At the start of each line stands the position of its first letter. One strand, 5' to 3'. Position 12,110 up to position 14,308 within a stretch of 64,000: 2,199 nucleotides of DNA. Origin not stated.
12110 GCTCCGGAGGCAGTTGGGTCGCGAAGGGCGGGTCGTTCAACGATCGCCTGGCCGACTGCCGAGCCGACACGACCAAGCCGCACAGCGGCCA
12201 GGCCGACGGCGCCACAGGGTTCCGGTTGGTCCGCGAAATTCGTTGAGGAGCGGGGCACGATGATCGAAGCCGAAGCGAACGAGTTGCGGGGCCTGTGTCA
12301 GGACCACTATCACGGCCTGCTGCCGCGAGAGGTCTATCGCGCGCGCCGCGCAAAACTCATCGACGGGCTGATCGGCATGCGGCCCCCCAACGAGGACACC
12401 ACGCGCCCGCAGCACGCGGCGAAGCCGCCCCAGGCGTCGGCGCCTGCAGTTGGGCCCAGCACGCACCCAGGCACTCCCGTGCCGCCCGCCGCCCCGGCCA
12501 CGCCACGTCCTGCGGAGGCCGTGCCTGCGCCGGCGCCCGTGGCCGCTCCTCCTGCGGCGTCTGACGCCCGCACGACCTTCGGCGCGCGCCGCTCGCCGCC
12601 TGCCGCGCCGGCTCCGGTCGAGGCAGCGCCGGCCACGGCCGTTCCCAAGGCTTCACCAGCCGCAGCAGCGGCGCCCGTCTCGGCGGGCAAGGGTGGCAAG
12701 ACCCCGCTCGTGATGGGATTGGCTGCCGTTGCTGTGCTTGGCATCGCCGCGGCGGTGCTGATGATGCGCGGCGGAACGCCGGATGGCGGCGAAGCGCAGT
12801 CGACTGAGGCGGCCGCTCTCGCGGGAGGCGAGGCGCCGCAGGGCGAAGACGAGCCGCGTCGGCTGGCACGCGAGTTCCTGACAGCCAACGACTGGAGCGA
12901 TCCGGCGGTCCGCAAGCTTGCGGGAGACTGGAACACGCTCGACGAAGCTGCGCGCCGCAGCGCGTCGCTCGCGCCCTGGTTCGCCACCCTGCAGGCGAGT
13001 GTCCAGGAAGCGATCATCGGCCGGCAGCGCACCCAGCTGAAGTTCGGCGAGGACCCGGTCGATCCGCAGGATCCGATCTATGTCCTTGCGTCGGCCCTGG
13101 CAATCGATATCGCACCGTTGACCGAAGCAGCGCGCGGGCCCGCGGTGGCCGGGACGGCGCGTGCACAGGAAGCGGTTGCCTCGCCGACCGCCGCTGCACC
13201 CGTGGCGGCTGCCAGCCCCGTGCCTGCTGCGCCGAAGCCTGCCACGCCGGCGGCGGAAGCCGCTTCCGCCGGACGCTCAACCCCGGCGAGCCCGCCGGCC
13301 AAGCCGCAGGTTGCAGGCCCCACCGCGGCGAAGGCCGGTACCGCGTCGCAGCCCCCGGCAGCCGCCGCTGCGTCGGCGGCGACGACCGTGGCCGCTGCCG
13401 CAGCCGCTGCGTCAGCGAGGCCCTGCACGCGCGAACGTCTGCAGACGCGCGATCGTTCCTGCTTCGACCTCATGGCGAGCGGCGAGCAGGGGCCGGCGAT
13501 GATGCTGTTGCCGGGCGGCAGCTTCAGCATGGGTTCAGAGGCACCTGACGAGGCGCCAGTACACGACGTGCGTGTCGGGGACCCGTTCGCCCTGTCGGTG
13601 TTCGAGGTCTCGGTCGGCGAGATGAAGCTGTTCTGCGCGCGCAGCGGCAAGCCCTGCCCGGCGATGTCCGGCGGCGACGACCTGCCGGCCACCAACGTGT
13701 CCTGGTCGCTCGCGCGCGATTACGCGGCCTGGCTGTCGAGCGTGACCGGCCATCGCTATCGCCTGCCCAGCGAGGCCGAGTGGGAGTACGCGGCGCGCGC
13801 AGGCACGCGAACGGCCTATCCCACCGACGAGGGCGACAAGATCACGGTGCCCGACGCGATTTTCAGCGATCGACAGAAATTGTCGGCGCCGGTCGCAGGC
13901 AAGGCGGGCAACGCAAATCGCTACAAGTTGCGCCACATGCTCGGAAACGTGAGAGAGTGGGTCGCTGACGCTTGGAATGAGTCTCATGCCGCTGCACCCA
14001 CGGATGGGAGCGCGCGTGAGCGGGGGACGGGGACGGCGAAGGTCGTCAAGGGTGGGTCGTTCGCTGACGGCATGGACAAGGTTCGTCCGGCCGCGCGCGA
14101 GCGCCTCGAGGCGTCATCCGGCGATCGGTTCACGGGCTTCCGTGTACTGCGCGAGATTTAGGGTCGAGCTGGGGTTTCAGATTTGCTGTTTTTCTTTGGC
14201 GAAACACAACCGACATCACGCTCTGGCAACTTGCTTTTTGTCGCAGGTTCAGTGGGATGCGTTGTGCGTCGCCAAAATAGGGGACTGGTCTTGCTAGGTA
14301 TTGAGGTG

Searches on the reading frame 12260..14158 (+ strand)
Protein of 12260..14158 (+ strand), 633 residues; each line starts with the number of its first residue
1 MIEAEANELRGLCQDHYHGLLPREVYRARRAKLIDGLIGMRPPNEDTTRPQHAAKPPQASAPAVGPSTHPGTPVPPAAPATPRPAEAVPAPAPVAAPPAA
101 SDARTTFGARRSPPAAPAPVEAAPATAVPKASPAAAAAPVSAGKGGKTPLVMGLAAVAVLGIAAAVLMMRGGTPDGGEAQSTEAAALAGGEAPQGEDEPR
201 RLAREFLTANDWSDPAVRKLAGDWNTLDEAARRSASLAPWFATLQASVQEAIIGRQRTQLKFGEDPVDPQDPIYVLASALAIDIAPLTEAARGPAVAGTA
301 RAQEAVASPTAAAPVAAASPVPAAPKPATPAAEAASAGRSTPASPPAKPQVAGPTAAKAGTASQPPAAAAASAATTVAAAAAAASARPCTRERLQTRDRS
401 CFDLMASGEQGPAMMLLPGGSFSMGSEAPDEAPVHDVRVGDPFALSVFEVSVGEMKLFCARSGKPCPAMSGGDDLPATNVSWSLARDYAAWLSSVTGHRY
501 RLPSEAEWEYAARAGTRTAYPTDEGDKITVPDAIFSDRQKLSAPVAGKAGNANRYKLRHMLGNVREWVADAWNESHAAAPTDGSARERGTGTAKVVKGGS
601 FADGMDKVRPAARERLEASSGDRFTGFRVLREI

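Call 4: search_protein_families(library=pfam, proteins=[window:12260-14158:+], max_evalue=0.01)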
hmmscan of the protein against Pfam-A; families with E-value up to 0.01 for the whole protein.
window:12260-14158:+ (633 aa): 1 family
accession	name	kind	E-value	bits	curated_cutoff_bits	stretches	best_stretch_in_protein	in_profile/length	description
PF03781.23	FGE-sulfatase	-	3.3e-43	148.6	23.3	1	411-631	2-255/255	Sulfatase-modifying factor enzyme 1-like domain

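Call 51: find_homologous_proteins(query=window:12260-14158:+, max_evalue=1e-10)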
Query window:12260-14158:+ (633 aa): 10 proteins with E <= 1e-10 among 8000 candidates.
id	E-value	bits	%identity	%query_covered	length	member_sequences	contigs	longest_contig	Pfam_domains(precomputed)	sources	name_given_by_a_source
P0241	0.0e+0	1348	100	100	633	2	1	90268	PF03781.23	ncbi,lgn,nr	ncbi:MAG: SUMF1/EgtB/PvdO family nonheme iron enzyme [Gammaproteobacteria bacterium]|nr:SUMF1/EgtB/P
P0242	7.6e-218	743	77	39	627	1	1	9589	PF03781.23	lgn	-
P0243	3.4e-71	259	48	40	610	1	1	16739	PF03781.23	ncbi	-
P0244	1.4e-69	254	36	68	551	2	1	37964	PF03781.23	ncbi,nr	ncbi:MAG TPA: SUMF1/EgtB/PvdO family nonheme iron enzyme [Steroidobacteraceae bacterium]|nr:SUMF1/Eg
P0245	1.9e-40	157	45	35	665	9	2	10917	PF03781.23,PF00211.26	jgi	jgi:formylglycine-generating enzyme required for sulfatase activity/class 3 adenylate cyclase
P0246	8.9e-32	129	40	35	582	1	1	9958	PF00656.28,PF03781.23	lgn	-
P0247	8.5e-30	122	33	36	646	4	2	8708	PF13672.12,PF03781.23,PF00481.27,PF07228.18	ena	-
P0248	3.6e-28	117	35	36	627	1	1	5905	PF13672.12,PF03781.23,PF00481.27,PF07228.18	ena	-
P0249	2.3e-19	88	32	40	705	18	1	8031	PF01582.26,PF03781.23,PF13676.12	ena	-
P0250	2.1e-14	71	34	34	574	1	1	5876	PF01582.26,PF03781.23,PF13676.12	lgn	-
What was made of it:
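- Tried and rejected: The homologue search with the FGE-only protein returned only nine other proteins (call 51), so conservation of its site rests on about ten sequences.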
